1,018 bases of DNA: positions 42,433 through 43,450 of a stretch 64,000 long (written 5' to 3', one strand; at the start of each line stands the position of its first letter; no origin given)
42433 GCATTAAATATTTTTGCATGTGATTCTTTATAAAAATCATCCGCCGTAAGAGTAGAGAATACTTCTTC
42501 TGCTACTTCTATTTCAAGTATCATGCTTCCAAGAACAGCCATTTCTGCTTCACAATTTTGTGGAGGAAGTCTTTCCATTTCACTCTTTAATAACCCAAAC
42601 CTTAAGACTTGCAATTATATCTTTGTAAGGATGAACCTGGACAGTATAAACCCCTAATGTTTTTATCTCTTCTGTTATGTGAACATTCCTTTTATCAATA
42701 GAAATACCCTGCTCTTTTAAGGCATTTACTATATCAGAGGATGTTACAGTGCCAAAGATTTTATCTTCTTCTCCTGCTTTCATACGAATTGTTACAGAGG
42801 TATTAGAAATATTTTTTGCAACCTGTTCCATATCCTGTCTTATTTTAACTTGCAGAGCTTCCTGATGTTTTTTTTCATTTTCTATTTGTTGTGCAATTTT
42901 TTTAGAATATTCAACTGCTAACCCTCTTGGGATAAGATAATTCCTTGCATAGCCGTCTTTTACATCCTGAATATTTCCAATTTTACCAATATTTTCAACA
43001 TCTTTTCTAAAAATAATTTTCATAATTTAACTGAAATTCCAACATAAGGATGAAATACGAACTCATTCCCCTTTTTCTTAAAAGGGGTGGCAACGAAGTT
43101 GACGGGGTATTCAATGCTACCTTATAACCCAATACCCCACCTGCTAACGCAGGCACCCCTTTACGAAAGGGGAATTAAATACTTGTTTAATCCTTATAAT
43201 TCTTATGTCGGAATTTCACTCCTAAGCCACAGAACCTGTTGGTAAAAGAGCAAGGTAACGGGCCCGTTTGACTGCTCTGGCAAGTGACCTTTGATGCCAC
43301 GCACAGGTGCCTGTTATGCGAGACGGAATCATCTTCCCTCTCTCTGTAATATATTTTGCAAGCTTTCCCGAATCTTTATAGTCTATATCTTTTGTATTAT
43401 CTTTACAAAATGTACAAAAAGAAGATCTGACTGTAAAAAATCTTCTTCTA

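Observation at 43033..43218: MITE-like structured element with terminal inverted repeats, inserted between rpsR and rplI and again upstream of prs; compensatory changes preserve its hairpins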

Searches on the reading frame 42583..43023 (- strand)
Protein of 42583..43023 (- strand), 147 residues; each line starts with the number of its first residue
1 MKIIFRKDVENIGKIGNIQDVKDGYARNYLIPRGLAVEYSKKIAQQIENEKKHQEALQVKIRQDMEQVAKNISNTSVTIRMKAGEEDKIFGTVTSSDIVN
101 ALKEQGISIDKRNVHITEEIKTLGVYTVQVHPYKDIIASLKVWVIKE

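Call 15: find_encoding_contigs(protein=window:42583-43023:-, flank=10000, max_places=10)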
Protein seq(147 aa) (147 aa): no gene with exactly this product is on record in the collection.

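Call 48: find_homologous_proteins(query=window:42583-43023:-, max_evalue=1e-20)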
Query seq(147 aa) (147 aa): 2008 proteins with E <= 1e-20 among 2976 candidates; the best 120 are listed.
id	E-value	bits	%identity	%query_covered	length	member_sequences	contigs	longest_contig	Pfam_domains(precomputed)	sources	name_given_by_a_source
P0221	1.8e-86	305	100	100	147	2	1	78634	PF03948.20,PF01281.26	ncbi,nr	ncbi:50S ribosomal protein L9 [bacterium Unc6]|nr:50S ribosomal protein L9 [bacterium Unc6]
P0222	1.3e-84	299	99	100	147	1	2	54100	PF03948.20,PF01281.26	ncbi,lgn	-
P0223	2.1e-39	153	50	100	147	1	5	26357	PF03948.20,PF01281.26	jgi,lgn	jgi:large subunit ribosomal protein L9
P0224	1.9e-38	150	51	100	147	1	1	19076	PF03948.20,PF01281.26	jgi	-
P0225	7.9e-38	147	50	100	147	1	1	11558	PF03948.20,PF01281.26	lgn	-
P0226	8.1e-38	147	50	100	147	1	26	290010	PF03948.20,PF01281.26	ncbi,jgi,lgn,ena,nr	ncbi:MAG: 50S ribosomal protein L9 [Ignavibacteriales bacterium]|jgi:large subunit ribosomal protein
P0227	8.6e-38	147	50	100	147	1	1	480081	PF03948.20,PF01281.26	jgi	-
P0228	1.7e-37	146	50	100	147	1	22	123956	PF03948.20,PF01281.26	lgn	-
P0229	2.4e-37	146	50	100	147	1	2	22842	PF03948.20,PF01281.26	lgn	-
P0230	3.0e-37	146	50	100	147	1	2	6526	PF03948.20,PF01281.26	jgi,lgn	jgi:large subunit ribosomal protein L9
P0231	3.9e-37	145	50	100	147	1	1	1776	PF03948.20,PF01281.26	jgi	jgi:large subunit ribosomal protein L9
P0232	4.0e-37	145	47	99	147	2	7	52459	PF03948.20,PF01281.26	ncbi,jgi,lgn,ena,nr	ncbi:MAG: 50S ribosomal protein L9 [Candidatus Aadella gelida]|nr:50S ribosomal protein L9 [Candidat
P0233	5.0e-37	145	47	92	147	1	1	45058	PF03948.20,PF01281.26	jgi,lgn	jgi:large subunit ribosomal protein L9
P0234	5.3e-37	145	48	100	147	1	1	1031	PF03948.20,PF01281.26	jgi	jgi:large subunit ribosomal protein L9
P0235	6.0e-37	145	48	100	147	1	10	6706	PF03948.20,PF01281.26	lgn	-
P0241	1.7e-36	143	50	88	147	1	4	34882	PF03948.20,PF01281.26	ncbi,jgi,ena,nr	ncbi:MAG TPA: 50S ribosomal protein L9 [Bacteroidota bacterium]|jgi:large subunit ribosomal protein 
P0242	2.0e-36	143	48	100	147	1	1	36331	PF03948.20,PF01281.26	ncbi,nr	ncbi:MAG: 50S ribosomal protein L9 [Melioribacteraceae bacterium]|nr:50S ribosomal protein L9 [Melio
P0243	2.1e-36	143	49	90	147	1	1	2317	PF03948.20,PF01281.26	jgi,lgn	jgi:large subunit ribosomal protein L9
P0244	2.1e-36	143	50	88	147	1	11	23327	PF03948.20,PF01281.26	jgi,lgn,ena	jgi:large subunit ribosomal protein L9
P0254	5.6e-36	142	45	99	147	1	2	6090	PF03948.20,PF01281.26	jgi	jgi:large subunit ribosomal protein L9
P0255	6.1e-36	141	50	100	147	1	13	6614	PF03948.20,PF01281.26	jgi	jgi:large subunit ribosomal protein L9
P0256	7.9e-36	141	45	99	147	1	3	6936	PF03948.20,PF01281.26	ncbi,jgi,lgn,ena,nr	ncbi:MAG: 50S ribosomal protein L9 [Candidatus Omnitrophota bacterium]|nr:50S ribosomal protein L9 [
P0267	1.4e-35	140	48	100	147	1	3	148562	PF03948.20,PF01281.26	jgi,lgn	jgi:large subunit ribosomal protein L9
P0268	1.4e-35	140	52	88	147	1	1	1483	PF03948.20,PF01281.26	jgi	jgi:large subunit ribosomal protein L9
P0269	1.5e-35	140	49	100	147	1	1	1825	PF03948.20,PF01281.26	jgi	jgi:large subunit ribosomal protein L9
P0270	1.5e-35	140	47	99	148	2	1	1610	PF03948.20,PF01281.26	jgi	jgi:large subunit ribosomal protein L9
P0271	1.8e-35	140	49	88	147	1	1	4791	PF03948.20,PF01281.26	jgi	jgi:large subunit ribosomal protein L9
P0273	2.8e-35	139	47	100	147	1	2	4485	PF03948.20,PF01281.26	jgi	jgi:large subunit ribosomal protein L9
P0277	3.2e-35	139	47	92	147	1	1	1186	PF03948.20,PF01281.26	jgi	jgi:large subunit ribosomal protein L9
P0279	3.7e-35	139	47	100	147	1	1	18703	PF03948.20,PF01281.26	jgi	jgi:large subunit ribosomal protein L9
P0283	4.1e-35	139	48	100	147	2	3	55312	PF03948.20,PF01281.26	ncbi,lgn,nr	ncbi:MAG: 50S ribosomal protein L9 [Ignavibacterium sp.]|nr:50S ribosomal protein L9 [Ignavibacteriu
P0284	4.2e-35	139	46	100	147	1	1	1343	PF03948.20,PF01281.26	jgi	jgi:large subunit ribosomal protein L9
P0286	6.9e-35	138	46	100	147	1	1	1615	PF03948.20,PF01281.26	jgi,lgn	jgi:large subunit ribosomal protein L9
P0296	1.0e-34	137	47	100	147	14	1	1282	PF03948.20,PF01281.26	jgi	jgi:large subunit ribosomal protein L9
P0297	1.1e-34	137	49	100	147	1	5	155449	PF03948.20,PF01281.26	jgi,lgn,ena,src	jgi:large subunit ribosomal protein L9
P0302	1.2e-34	137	48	100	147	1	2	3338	PF03948.20,PF01281.26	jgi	jgi:large subunit ribosomal protein L9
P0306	1.2e-34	137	47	100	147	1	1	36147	PF03948.20,PF01281.26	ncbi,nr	ncbi:MAG: 50S ribosomal protein L9 [Ignavibacterium sp.]|nr:50S ribosomal protein L9 [Ignavibacteriu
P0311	1.4e-34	137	48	100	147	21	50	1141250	PF03948.20,PF01281.26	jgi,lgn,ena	jgi:large subunit ribosomal protein L9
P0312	1.4e-34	137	46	100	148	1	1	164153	PF03948.20,PF01281.26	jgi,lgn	jgi:large subunit ribosomal protein L9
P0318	1.6e-34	137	47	100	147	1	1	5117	PF03948.20,PF01281.26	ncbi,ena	ncbi:MAG: 50S ribosomal protein L9 [Bacteroidota bacterium]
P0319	1.6e-34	137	48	100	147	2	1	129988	PF03948.20,PF01281.26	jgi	jgi:large subunit ribosomal protein L9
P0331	2.5e-34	136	48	100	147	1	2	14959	PF03948.20,PF01281.26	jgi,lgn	jgi:large subunit ribosomal protein L9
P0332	2.5e-34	136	46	100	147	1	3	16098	PF03948.20,PF01281.26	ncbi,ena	ncbi:MAG: 50S ribosomal protein L9 [Bacteroidota bacterium]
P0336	2.6e-34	136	49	90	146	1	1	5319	PF03948.20,PF01281.26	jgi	jgi:large subunit ribosomal protein L9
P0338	2.8e-34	136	47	100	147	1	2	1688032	PF03948.20,PF01281.26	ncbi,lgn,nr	ncbi:MAG: 50S ribosomal protein L9 [Ignavibacteriales bacterium]|nr:50S ribosomal protein L9 [Ignavi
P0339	3.1e-34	136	49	100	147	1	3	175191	PF03948.20,PF01281.26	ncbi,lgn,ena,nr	ncbi:MAG: 50S ribosomal protein L9 [Ignavibacterium sp.]|nr:50S ribosomal protein L9 [Ignavibacteriu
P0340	3.1e-34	136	48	100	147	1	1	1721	PF03948.20,PF01281.26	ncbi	ncbi:MAG: 50S ribosomal protein L9 [Thermodesulfobacteriota bacterium]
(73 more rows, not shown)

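Call 57: list_cluster_members(proteins=[P0010, P0011, P0026, P0115, P0128, P0131, P0149, P0175, P0221, P0222])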
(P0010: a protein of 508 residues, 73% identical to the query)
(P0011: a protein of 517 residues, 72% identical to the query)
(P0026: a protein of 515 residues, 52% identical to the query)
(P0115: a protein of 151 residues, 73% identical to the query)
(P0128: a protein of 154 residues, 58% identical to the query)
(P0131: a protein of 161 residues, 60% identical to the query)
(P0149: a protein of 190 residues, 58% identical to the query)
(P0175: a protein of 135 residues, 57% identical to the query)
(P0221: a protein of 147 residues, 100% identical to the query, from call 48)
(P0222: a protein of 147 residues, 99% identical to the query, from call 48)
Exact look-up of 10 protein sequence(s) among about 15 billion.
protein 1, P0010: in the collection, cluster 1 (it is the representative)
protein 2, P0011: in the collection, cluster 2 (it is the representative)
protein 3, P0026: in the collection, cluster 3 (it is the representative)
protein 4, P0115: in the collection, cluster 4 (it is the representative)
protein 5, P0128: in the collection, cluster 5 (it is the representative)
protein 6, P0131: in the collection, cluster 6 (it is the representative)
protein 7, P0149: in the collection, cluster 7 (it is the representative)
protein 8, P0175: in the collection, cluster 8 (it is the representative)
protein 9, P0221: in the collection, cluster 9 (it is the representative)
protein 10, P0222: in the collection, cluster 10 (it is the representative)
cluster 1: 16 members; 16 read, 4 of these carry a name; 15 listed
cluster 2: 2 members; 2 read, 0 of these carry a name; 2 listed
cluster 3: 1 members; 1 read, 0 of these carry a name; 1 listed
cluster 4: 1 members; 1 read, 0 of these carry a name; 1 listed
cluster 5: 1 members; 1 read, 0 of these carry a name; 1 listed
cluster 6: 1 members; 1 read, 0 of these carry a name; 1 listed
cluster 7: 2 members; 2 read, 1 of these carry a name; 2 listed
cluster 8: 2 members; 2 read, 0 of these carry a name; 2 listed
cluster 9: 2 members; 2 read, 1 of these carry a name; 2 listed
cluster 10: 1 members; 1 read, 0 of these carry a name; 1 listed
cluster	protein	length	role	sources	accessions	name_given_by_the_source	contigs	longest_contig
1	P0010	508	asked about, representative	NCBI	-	-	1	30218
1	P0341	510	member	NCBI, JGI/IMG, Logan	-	hypothetical protein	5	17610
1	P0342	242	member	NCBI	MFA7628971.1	MAG: hypothetical protein WCY37_06270, partial [Candidatus Dojkabacteria bacterium]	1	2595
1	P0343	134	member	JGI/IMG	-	hypothetical protein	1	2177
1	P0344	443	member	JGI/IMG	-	hypothetical protein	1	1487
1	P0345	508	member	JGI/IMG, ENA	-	-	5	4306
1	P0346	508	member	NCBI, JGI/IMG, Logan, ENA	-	-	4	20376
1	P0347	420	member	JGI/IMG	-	-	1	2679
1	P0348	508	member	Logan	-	-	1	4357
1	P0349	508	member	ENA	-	-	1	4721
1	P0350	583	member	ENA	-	-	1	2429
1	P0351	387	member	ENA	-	-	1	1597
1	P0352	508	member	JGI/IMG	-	-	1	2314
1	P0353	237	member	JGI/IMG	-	-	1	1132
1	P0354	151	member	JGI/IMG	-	-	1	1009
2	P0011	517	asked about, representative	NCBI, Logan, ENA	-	-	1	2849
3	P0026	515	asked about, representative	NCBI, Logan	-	-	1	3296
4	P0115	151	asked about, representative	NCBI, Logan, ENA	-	-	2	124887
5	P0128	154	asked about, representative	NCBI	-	-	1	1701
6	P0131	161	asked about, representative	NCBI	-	-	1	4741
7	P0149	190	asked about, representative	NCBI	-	-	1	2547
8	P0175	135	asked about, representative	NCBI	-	-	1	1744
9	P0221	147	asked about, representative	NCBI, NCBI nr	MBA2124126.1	50S ribosomal protein L9 [bacterium Unc6]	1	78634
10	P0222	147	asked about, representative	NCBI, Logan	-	-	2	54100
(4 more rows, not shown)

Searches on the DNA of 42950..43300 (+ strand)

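Call 13: search_rna_families(source=window, start=42950, end=43300, threshold=evalue, max_evalue=10, show_alignments=3)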
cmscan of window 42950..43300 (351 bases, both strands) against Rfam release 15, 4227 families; matches with E-value up to 10: 0.
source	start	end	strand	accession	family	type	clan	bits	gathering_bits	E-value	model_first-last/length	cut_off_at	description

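Call 66: search_dna_similar(query=window:43031-43219:+, collection=plasmids, mode=distant, max_rows=10)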
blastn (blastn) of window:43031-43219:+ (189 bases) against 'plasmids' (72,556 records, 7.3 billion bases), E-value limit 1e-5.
No match.

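Call 67: search_dna_similar(query=window:43031-43219:+, collection=phages, mode=distant, max_rows=10)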
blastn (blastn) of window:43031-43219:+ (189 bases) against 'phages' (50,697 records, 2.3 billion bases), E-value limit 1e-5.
No match.

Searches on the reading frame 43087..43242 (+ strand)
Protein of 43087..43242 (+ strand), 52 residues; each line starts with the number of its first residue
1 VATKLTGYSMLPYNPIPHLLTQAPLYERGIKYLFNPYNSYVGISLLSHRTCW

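Call 28: search_protein_families(library=pfam, proteins=[window:43087-43242:+], max_evalue=0.1)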
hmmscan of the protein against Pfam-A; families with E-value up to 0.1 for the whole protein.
seq(52 aa): 0 families
